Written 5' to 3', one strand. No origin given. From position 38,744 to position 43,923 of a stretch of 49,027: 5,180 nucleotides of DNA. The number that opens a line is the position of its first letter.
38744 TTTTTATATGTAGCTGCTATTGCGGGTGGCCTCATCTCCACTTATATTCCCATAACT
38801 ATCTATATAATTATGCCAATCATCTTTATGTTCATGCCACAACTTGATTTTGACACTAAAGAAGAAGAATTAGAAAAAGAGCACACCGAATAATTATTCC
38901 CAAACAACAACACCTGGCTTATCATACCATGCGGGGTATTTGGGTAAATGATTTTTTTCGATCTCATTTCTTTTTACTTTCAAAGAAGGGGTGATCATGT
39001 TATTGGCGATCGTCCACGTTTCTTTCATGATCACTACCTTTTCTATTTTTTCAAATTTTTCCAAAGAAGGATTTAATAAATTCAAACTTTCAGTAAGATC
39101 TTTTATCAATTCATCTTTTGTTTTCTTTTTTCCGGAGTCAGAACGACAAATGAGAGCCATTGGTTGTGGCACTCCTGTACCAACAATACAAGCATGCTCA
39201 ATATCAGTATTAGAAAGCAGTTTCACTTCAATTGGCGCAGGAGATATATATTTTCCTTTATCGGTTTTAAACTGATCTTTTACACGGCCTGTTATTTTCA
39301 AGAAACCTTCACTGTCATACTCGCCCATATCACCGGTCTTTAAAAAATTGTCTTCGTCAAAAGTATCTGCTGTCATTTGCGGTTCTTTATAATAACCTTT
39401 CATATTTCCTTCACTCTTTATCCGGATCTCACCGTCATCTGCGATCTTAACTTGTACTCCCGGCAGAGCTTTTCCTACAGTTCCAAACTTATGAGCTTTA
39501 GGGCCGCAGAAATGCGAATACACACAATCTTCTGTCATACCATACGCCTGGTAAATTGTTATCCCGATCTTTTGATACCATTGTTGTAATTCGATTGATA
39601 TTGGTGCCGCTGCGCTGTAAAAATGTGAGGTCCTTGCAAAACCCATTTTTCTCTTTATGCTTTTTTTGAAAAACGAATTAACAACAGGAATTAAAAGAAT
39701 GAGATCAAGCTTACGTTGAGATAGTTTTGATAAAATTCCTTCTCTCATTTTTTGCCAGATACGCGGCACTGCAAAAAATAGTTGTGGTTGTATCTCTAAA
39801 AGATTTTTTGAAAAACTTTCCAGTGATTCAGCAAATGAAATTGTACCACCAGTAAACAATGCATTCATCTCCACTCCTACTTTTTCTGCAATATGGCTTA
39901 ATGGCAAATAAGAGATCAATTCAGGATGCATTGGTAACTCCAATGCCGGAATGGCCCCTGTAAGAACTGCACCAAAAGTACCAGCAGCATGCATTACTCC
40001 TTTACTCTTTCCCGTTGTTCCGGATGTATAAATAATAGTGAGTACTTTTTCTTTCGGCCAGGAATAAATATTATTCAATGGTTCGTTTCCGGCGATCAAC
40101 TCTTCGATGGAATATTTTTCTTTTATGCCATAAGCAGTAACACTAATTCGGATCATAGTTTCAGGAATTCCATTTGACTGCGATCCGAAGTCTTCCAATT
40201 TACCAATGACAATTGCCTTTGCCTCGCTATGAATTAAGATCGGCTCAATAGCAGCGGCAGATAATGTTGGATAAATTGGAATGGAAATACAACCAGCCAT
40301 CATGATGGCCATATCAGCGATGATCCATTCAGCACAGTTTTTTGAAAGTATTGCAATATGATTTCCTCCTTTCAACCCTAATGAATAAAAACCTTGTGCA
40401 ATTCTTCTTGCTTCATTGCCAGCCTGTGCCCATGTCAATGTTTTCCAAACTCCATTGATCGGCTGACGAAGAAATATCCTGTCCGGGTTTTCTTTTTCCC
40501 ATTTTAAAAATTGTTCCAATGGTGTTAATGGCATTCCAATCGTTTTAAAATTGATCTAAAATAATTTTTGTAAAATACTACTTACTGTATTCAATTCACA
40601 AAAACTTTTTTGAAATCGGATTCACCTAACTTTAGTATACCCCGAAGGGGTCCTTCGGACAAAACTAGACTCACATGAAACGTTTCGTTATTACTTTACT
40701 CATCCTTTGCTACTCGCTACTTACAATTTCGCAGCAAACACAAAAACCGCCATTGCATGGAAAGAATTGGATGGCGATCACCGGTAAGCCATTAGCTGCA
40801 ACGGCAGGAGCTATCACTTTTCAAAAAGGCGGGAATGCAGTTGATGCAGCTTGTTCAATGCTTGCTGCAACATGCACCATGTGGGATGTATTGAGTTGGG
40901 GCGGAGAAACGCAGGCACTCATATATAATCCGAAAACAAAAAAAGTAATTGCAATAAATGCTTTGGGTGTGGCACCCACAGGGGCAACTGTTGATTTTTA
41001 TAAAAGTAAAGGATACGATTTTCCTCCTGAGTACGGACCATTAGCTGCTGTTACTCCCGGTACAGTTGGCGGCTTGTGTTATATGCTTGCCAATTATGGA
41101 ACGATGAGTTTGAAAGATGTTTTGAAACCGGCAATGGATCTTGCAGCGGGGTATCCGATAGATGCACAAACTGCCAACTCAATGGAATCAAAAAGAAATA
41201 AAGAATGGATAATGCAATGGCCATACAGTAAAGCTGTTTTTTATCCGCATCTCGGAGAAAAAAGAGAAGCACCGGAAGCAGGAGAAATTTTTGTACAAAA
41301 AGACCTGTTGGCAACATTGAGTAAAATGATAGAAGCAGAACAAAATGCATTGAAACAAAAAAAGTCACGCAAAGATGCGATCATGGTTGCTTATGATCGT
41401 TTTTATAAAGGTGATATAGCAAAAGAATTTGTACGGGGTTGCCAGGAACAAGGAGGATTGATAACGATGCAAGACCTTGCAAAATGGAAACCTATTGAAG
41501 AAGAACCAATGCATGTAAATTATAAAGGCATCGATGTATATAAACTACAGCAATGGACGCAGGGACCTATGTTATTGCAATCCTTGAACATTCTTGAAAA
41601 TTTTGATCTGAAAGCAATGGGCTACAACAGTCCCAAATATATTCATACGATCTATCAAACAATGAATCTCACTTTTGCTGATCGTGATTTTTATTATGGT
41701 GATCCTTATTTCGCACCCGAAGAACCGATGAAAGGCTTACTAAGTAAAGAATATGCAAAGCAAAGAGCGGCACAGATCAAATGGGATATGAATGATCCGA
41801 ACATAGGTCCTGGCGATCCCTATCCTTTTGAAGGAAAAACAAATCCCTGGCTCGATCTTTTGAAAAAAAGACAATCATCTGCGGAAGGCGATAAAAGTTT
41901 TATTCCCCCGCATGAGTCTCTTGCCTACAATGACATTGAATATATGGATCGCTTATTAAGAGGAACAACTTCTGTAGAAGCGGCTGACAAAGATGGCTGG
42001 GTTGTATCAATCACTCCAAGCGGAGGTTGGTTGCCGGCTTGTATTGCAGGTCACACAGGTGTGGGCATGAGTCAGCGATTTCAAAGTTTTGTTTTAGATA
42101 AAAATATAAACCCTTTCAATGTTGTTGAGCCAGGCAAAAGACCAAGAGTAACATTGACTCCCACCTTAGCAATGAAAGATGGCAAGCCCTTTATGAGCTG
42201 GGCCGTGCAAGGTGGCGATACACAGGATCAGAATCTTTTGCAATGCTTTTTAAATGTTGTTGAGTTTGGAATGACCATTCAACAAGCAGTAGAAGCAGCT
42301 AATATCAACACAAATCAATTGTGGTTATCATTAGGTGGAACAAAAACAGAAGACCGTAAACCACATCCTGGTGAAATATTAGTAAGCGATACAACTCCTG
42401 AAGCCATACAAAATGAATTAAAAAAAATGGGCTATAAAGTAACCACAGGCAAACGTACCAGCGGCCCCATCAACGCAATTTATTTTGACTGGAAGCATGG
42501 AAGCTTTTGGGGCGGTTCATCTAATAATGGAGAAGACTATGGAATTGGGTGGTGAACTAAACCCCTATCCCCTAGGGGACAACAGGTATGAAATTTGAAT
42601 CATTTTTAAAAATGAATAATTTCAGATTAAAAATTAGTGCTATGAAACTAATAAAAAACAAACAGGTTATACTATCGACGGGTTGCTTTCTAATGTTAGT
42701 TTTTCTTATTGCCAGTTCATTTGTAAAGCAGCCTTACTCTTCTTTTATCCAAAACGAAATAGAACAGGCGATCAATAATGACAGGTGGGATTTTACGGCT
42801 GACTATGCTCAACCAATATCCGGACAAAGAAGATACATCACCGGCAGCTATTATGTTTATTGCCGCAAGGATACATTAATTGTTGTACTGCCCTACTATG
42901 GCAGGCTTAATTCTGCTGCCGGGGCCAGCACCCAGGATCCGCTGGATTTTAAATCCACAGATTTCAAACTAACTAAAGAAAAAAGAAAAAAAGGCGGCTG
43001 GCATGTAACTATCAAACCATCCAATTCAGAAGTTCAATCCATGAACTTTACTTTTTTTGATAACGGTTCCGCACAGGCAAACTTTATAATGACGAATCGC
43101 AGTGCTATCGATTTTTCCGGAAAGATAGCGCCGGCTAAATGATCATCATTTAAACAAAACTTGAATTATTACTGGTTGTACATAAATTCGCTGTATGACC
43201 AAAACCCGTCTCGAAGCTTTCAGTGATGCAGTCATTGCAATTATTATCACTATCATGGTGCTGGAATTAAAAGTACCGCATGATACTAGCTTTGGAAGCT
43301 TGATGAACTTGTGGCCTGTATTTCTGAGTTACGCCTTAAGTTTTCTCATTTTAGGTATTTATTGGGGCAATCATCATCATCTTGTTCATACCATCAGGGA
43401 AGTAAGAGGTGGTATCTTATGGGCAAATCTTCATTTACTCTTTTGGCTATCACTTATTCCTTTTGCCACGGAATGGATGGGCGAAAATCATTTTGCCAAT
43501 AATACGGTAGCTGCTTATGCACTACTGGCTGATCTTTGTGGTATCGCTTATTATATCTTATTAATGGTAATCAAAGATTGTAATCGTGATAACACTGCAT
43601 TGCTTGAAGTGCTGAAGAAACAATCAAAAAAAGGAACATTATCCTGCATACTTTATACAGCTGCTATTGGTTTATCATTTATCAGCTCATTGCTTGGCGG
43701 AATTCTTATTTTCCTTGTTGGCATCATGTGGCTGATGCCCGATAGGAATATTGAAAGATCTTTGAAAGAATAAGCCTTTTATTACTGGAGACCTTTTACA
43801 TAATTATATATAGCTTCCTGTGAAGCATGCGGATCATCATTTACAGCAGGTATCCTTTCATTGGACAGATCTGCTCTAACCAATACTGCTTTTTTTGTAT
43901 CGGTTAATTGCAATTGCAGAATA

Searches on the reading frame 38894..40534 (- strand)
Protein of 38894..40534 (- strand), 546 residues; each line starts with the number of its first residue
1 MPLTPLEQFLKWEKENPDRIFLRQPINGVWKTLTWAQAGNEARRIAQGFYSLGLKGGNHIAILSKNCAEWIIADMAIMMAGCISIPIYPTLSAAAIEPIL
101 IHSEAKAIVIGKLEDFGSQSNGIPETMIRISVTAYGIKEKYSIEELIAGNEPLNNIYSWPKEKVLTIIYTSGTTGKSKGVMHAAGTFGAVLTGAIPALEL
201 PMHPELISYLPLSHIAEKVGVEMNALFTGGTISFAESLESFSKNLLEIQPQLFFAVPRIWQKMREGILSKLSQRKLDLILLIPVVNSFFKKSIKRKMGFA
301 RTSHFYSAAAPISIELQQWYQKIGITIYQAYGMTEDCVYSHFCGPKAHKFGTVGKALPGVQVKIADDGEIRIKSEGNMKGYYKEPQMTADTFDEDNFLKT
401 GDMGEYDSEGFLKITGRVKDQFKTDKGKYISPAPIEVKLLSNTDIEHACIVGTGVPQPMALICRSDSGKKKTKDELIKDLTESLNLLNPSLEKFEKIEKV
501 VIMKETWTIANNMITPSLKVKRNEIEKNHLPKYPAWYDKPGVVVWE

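Call 67: search_protein_families(library=pfam, proteins=[window:38894-40534:-], max_evalue=0.00001)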
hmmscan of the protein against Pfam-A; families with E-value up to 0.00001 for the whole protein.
window:38894-40534:- (546 aa): 2 families
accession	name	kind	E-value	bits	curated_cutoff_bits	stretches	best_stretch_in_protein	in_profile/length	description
PF00501.34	AMP-binding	-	5.7e-68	229.9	29.9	1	12-382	4-384/384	AMP-binding enzyme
PF23562.2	AMP-binding_C_3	-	3.6e-10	40.7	20.8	1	421-528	3-111/124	AMP-binding enzyme C-terminal domain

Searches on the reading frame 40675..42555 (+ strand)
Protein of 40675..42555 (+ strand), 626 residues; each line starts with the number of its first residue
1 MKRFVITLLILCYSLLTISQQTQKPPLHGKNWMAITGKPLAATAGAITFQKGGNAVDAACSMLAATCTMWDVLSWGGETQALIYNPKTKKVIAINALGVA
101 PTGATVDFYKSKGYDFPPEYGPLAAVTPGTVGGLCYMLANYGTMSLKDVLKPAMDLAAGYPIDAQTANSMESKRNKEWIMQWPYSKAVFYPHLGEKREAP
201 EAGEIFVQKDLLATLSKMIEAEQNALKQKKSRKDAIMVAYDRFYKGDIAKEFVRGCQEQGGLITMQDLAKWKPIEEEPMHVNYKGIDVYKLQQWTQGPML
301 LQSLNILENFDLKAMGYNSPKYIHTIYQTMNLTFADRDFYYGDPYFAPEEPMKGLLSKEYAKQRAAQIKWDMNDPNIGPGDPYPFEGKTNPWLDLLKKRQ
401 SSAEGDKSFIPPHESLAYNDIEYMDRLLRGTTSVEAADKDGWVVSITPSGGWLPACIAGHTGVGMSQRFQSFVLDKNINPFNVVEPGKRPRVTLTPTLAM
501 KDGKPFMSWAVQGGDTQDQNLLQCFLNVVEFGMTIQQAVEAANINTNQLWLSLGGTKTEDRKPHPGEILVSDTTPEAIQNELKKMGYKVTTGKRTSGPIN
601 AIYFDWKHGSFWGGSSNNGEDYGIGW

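Call 67: search_protein_families(library=pfam, proteins=[window:40675-42555:+], max_evalue=0.00001)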
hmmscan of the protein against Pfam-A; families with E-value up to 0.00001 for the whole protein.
window:40675-42555:+ (626 aa): 1 family
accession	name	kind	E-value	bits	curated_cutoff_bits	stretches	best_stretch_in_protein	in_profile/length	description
PF01019.26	G_glu_transpept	-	1.5e-101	341.2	27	1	50-615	5-506/512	Gamma-glutamyltranspeptidase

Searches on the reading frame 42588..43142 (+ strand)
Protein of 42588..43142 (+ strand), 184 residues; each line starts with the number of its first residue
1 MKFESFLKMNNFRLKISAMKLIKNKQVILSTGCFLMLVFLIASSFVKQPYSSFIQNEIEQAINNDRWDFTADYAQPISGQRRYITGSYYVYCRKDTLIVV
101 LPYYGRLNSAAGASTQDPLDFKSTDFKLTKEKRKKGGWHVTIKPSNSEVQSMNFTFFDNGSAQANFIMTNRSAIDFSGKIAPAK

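Call 67: search_protein_families(library=pfam, proteins=[window:42588-43142:+], max_evalue=0.00001)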
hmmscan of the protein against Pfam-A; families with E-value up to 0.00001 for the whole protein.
window:42588-43142:+ (184 aa): 1 family
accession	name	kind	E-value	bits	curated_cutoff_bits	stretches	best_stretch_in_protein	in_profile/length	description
PF14059.11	DUF4251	-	1.7e-21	77.2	27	1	56-180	8-133/133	Domain of unknown function (DUF4251)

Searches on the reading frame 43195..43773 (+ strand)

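Call 67: search_protein_families(library=pfam, proteins=[window:43195-43773:+], max_evalue=0.00001)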
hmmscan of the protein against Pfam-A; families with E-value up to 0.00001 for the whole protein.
window:43195-43773:+ (192 aa): 1 family
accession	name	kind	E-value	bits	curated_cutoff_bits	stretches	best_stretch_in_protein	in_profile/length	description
PF06736.16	TMEM175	-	2.2e-32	111.8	25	1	5-89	1-88/88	Endosomal/lysosomal potassium channel TMEM175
